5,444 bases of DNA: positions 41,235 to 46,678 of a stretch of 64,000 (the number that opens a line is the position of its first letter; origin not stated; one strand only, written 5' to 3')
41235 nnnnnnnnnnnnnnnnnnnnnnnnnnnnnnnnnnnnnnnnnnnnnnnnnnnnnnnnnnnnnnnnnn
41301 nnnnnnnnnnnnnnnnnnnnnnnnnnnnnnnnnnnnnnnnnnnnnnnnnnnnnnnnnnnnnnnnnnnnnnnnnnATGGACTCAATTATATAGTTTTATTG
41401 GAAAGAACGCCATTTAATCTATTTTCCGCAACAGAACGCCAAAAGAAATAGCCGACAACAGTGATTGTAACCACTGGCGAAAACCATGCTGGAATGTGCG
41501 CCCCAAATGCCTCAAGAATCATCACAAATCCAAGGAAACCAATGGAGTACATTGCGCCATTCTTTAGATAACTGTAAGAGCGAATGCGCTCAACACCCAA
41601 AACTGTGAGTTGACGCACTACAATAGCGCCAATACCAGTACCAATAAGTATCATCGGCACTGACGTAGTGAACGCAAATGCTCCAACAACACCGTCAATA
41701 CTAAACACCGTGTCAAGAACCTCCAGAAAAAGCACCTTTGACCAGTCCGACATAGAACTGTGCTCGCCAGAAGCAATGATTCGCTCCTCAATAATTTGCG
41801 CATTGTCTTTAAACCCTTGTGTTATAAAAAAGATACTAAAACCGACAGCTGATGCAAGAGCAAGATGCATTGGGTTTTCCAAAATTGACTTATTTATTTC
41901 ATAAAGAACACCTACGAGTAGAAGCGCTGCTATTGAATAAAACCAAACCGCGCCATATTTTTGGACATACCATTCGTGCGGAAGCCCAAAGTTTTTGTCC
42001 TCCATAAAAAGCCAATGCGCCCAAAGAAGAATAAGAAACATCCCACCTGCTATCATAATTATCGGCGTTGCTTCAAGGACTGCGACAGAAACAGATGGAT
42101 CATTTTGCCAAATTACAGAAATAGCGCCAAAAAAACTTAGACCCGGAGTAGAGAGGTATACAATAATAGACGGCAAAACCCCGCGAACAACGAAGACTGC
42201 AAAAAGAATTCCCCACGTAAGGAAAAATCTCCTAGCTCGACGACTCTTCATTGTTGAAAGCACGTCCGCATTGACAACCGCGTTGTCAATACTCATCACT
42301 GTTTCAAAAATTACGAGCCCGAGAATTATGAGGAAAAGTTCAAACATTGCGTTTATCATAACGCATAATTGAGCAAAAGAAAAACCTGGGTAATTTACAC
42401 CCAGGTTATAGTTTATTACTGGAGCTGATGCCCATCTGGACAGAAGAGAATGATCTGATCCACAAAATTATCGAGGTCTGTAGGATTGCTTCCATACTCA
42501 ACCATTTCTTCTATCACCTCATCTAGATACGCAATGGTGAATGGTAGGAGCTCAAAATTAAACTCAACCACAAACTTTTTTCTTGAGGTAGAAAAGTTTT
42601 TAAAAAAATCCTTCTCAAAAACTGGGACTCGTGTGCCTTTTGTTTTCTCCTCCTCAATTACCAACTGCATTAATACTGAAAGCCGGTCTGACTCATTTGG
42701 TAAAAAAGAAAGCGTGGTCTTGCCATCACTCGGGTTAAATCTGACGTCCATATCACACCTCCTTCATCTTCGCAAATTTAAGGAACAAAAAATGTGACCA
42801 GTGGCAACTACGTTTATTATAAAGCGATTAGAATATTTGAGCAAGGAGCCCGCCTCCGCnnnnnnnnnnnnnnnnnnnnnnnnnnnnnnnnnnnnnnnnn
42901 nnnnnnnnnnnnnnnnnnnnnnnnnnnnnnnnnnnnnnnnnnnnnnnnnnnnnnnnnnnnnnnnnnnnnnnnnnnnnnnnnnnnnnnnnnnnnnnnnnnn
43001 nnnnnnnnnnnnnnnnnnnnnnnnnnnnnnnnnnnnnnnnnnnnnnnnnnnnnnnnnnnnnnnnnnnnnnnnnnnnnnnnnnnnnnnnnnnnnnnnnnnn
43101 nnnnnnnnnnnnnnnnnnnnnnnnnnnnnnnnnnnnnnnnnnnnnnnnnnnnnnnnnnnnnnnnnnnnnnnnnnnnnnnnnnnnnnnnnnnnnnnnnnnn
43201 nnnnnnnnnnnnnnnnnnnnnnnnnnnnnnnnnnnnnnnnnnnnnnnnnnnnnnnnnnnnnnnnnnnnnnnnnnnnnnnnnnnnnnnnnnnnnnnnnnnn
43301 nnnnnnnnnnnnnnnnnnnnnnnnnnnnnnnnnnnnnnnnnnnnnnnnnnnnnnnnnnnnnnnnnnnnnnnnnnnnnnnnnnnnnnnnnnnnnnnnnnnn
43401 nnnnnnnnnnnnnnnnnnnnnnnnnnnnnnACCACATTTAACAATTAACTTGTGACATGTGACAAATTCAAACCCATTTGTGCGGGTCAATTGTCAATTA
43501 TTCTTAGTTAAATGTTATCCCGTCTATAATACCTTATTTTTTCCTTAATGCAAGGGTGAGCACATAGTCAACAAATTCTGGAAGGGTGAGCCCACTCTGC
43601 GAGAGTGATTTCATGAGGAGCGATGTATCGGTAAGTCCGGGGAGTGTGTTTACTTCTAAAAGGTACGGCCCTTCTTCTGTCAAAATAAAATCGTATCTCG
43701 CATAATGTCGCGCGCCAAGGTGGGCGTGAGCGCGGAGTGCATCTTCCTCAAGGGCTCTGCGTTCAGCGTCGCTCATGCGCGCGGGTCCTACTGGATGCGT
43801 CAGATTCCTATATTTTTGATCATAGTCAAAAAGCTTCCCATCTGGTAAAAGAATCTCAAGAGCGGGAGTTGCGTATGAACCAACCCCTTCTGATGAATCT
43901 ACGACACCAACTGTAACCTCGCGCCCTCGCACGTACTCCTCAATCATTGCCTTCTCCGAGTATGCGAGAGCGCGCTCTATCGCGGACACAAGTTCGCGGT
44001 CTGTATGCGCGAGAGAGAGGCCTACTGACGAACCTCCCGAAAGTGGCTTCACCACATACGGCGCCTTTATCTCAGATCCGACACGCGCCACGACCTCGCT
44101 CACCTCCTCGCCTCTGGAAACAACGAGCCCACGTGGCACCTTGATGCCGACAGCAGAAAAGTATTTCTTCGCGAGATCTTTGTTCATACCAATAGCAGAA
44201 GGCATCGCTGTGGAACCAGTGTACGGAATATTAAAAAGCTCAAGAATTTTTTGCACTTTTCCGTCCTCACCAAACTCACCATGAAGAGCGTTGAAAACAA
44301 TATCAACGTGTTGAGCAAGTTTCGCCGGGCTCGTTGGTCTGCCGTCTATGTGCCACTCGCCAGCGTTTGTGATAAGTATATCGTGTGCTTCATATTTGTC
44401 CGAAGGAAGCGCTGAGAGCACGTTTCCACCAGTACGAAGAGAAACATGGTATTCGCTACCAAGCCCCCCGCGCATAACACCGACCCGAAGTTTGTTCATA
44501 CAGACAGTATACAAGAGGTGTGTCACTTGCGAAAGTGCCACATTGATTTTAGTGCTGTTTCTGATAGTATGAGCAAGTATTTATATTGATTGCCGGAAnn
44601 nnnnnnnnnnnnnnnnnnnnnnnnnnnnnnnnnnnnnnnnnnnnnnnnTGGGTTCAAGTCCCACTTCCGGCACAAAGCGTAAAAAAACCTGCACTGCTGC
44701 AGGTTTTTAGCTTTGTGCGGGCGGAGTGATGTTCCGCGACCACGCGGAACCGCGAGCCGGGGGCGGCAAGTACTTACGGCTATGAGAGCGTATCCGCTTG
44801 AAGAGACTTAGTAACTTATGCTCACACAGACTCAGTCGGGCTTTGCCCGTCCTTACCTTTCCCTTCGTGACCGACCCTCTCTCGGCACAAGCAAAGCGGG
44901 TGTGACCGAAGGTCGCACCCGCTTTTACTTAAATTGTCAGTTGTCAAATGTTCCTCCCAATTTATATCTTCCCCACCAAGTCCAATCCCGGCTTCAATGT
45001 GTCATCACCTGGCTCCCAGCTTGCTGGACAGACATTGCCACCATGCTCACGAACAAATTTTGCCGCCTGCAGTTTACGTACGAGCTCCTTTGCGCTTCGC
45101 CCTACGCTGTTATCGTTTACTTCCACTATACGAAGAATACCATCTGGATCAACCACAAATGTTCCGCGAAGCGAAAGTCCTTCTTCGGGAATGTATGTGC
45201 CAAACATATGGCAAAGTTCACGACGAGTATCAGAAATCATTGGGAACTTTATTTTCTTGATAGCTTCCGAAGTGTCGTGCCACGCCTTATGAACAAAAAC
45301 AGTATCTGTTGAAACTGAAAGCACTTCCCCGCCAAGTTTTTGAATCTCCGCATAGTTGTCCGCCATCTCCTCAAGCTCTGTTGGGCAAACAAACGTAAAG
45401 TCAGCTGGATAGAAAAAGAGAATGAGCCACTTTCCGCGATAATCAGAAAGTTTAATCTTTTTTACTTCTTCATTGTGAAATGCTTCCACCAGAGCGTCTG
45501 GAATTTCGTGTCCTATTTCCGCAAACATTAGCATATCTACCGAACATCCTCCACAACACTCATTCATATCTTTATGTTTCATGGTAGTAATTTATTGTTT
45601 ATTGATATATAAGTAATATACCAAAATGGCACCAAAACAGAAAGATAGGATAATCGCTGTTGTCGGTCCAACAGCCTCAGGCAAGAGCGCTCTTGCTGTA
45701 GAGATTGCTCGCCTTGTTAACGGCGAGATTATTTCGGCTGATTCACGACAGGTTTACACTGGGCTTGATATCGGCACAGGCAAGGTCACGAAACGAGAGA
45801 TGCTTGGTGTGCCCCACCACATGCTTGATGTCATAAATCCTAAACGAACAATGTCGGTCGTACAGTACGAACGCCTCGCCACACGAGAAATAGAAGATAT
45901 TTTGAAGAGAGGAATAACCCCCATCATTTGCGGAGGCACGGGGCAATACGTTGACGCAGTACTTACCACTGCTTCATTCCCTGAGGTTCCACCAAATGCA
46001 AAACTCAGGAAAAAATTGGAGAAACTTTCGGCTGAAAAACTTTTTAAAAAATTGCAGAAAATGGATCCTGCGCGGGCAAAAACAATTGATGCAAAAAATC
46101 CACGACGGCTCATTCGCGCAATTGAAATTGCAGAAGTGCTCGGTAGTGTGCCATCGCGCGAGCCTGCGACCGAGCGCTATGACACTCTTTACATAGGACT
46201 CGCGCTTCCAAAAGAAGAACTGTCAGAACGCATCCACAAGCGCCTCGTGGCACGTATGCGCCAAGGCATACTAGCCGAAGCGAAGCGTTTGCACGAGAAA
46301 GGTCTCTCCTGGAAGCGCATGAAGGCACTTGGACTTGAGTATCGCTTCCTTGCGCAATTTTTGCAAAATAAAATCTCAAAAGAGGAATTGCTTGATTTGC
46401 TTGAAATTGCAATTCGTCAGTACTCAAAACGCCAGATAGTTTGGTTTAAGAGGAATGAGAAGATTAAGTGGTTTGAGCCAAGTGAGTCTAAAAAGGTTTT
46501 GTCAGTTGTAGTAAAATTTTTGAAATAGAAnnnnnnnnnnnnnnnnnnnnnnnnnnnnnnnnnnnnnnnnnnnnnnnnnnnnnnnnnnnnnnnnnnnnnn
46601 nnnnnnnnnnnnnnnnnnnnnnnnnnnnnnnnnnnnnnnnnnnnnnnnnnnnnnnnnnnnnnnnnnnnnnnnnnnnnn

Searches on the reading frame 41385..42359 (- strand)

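Call 9: search_protein_families(library=pfam, proteins=[window:41385-42359:-], max_evalue=0.001)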
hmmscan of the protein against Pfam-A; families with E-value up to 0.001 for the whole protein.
window:41385-42359:- (324 aa): 2 families
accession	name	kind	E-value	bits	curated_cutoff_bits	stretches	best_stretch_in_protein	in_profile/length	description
PF04332.21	DUF475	-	9.2e-45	154.2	27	1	24-315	1-292/293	Protein of unknown function (DUF475)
PF03741.22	TerC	-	4.9e-18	65.9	27.8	2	172-283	64-177/178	Integral membrane protein TerC family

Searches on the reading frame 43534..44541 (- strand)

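Call 9: search_protein_families(library=pfam, proteins=[window:43534-44541:-], max_evalue=0.001)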
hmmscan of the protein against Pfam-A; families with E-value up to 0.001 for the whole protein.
window:43534-44541:- (335 aa): 9 families
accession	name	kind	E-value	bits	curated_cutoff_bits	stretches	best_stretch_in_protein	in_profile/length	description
PF07478.18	Dala_Dala_lig_C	-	1.8e-41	142.4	24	1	129-328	3-203/204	D-ala D-ala ligase C-terminus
PF01820.27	Dala_Dala_lig_N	-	1.3e-23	84.2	34.6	2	71-110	82-121/121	D-ala D-ala ligase N-terminus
PF02655.19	ATP-grasp_3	-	2.4e-08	34.7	23.2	1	121-299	4-155/160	ATP-grasp domain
PF02786.22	CPSase_L_D2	-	9.3e-07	29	19.8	1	121-299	2-178/211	Carbamoyl-phosphate synthase L chain, ATP binding domain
PF08443.16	RimK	-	2e-06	28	21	0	124-215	7-96/188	RimK-like ATP-grasp domain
PF14397.11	ATPgrasp_ST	-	3.2e-05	23.7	31.4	0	268-304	222-259/278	Sugar-transfer associated ATP-grasp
PF01071.24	GARS_A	-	9.9e-05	22.7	27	1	120-214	2-99/194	Phosphoribosylglycinamide synthetase, ATP-grasp (A) domain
PF02222.28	ATP-grasp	-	0.00043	20.4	27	1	128-223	3-97/179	ATP-grasp domain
PF13535.11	ATP-grasp_4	-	0.00054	20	27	0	158-214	1-71/160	ATP-grasp domain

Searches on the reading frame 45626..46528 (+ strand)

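Call 9: search_protein_families(library=pfam, proteins=[window:45626-46528:+], max_evalue=0.001)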
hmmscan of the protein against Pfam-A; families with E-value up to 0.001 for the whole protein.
window:45626-46528:+ (300 aa): 2 families
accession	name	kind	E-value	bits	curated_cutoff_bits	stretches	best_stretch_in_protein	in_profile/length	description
PF01715.23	IPPT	-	2.4e-67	227.6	23.6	1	42-276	1-242/243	IPP transferase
PF01745.22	IPT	-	5.2e-07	29.8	20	1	9-65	3-59/233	Isopentenyl transferase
